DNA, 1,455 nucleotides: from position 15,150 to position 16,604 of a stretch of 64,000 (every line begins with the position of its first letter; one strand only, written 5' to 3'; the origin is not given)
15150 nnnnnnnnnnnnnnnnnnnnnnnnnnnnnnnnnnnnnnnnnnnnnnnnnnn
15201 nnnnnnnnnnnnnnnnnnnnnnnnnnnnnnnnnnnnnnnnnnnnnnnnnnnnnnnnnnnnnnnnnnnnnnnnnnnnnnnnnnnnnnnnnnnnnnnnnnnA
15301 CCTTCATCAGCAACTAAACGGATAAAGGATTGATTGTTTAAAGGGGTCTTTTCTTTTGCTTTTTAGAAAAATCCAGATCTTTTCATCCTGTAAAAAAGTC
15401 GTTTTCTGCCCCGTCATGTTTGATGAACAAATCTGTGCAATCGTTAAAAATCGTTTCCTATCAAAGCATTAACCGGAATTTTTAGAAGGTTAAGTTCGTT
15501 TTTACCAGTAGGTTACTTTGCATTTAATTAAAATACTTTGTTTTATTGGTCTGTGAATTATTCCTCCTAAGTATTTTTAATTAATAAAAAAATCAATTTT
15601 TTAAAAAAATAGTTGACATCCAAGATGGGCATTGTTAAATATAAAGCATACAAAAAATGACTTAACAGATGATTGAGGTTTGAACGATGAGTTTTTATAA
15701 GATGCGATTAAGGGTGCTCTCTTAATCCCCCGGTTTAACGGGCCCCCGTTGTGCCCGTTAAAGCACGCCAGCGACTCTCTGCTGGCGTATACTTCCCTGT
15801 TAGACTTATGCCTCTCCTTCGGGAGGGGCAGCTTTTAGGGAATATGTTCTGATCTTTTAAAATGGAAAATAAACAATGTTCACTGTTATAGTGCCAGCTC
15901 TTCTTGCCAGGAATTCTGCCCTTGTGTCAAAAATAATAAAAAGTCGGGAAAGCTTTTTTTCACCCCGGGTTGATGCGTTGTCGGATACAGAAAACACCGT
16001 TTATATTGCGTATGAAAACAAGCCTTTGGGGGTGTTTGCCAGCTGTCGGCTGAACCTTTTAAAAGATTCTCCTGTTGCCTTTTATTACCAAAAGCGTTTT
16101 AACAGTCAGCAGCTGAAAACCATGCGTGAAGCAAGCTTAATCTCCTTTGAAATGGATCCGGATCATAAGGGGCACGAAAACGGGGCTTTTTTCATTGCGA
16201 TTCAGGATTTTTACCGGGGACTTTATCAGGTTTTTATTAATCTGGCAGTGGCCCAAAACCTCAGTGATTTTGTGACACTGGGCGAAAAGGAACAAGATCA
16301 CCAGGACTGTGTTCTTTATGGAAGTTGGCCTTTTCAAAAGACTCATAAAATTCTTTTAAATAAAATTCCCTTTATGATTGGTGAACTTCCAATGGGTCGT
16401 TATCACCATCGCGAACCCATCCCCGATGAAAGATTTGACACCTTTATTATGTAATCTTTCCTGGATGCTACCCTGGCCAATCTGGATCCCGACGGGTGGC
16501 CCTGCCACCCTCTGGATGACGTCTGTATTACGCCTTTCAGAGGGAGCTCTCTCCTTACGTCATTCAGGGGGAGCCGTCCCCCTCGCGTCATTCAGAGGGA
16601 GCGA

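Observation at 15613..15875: Near-consensus promoter driving a ~225-nt multi-hairpin leader or sRNA with a 12-codon uORF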

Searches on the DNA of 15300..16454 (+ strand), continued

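Call 106: search_with_rna_model(model_id=R2, sources=[L093, L089, L100, L090], max_evalue=10, filters=off, show_alignments=6)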
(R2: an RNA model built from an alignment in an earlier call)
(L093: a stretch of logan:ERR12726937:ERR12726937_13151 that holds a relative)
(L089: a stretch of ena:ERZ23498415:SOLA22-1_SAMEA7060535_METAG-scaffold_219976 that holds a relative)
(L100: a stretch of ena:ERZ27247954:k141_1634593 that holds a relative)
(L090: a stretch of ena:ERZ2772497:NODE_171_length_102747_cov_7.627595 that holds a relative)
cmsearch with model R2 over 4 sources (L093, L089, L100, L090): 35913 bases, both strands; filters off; matches with E-value up to 10: 54.
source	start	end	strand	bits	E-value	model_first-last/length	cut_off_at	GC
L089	147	235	+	75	2.6e-16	1-85/85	no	0.44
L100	11534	11622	+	19.6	0.0068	1-85/85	no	0.47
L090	5795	5841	-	17.3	0.024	1-85/85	no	0.3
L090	4498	4535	+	15.4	0.071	38-74/85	no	0.37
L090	10385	10450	-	15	0.089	1-85/85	no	0.39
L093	6595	6641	+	13.9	0.16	1-85/85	no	0.43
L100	7005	7070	-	13.8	0.17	1-85/85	no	0.26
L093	2532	2610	-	13.7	0.18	1-85/85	no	0.47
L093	7271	7346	-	13.2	0.24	1-85/85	no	0.42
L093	6587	6623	-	13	0.27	1-85/85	no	0.41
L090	5767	5842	+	12.6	0.32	1-85/85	no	0.26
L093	2507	2582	+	12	0.46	1-85/85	no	0.55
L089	179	234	-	11.9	0.48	28-81/85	no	0.39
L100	3309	3347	+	10.4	1.1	37-74/85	no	0.41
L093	8145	8223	+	9.8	1.6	1-85/85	no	0.27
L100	6752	6816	-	9.5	1.8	1-85/85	no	0.31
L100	2629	2688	-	9.2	2.2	1-85/85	no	0.53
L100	11568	11625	-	9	2.4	1-85/85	no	0.47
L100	4741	4818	-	8.8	2.7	1-85/85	no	0.37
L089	363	445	+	8.7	2.9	1-85/85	no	0.47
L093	2834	2907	-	8.7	2.9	1-85/85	no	0.42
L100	2955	3022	+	8.7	2.9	1-85/85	no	0.31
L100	816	911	+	8.5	3.3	1-85/85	no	0.45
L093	1788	1869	-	8.4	3.4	1-85/85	no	0.28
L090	4489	4567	-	8.4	3.5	1-85/85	no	0.25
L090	9071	9137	-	8.2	3.8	1-85/85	no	0.34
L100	2509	2568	-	8.2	3.8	1-85/85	no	0.55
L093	5988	6077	+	8.2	3.9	1-85/85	no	0.49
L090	4633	4717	-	8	4.2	1-85/85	no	0.33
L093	6207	6281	-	7.9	4.6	1-85/85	no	0.4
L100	376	441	+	7.9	4.6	1-85/85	no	0.39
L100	920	980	+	7.9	4.6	1-85/85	no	0.43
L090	3963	4038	-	7.7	5.1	1-85/85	no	0.33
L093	7322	7345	+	7.7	5.1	46-68/85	no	0.5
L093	8548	8580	+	7.7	5.2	1-85/85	no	0.33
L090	1341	1413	-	7.6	5.2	1-85/85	no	0.4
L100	8611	8669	+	7.6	5.2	1-85/85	no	0.32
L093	5027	5102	+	7.6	5.4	1-85/85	no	0.36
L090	4010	4052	+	7.6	5.5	1-85/85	no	0.26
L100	5779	5867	-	7.5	5.6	1-85/85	no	0.33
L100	5595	5693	-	7.3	6.4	1-85/85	no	0.34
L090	11878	11985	+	7.2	6.7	1-85/85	no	0.32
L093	5976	6013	-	7.2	6.8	1-85/85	no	0.5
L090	5221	5307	+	7.1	7.1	1-85/85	no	0.28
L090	4111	4208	+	7.1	7.3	1-85/85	no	0.42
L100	6738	6820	+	6.9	7.7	1-85/85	no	0.31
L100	8566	8588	+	6.9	7.9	45-68/85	no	0.39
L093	8536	8572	-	6.8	8.5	1-85/85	no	0.35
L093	5529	5605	-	6.7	8.8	1-85/85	no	0.42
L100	5692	5745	+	6.7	8.8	1-85/85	no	0.5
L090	10516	10583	+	6.7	8.8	1-85/85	no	0.38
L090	1150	1211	+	6.7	9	1-85/85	no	0.44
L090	2876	2921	-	6.6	9.1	1-85/85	no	0.28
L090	3750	3841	-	6.6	9.5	1-85/85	no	0.37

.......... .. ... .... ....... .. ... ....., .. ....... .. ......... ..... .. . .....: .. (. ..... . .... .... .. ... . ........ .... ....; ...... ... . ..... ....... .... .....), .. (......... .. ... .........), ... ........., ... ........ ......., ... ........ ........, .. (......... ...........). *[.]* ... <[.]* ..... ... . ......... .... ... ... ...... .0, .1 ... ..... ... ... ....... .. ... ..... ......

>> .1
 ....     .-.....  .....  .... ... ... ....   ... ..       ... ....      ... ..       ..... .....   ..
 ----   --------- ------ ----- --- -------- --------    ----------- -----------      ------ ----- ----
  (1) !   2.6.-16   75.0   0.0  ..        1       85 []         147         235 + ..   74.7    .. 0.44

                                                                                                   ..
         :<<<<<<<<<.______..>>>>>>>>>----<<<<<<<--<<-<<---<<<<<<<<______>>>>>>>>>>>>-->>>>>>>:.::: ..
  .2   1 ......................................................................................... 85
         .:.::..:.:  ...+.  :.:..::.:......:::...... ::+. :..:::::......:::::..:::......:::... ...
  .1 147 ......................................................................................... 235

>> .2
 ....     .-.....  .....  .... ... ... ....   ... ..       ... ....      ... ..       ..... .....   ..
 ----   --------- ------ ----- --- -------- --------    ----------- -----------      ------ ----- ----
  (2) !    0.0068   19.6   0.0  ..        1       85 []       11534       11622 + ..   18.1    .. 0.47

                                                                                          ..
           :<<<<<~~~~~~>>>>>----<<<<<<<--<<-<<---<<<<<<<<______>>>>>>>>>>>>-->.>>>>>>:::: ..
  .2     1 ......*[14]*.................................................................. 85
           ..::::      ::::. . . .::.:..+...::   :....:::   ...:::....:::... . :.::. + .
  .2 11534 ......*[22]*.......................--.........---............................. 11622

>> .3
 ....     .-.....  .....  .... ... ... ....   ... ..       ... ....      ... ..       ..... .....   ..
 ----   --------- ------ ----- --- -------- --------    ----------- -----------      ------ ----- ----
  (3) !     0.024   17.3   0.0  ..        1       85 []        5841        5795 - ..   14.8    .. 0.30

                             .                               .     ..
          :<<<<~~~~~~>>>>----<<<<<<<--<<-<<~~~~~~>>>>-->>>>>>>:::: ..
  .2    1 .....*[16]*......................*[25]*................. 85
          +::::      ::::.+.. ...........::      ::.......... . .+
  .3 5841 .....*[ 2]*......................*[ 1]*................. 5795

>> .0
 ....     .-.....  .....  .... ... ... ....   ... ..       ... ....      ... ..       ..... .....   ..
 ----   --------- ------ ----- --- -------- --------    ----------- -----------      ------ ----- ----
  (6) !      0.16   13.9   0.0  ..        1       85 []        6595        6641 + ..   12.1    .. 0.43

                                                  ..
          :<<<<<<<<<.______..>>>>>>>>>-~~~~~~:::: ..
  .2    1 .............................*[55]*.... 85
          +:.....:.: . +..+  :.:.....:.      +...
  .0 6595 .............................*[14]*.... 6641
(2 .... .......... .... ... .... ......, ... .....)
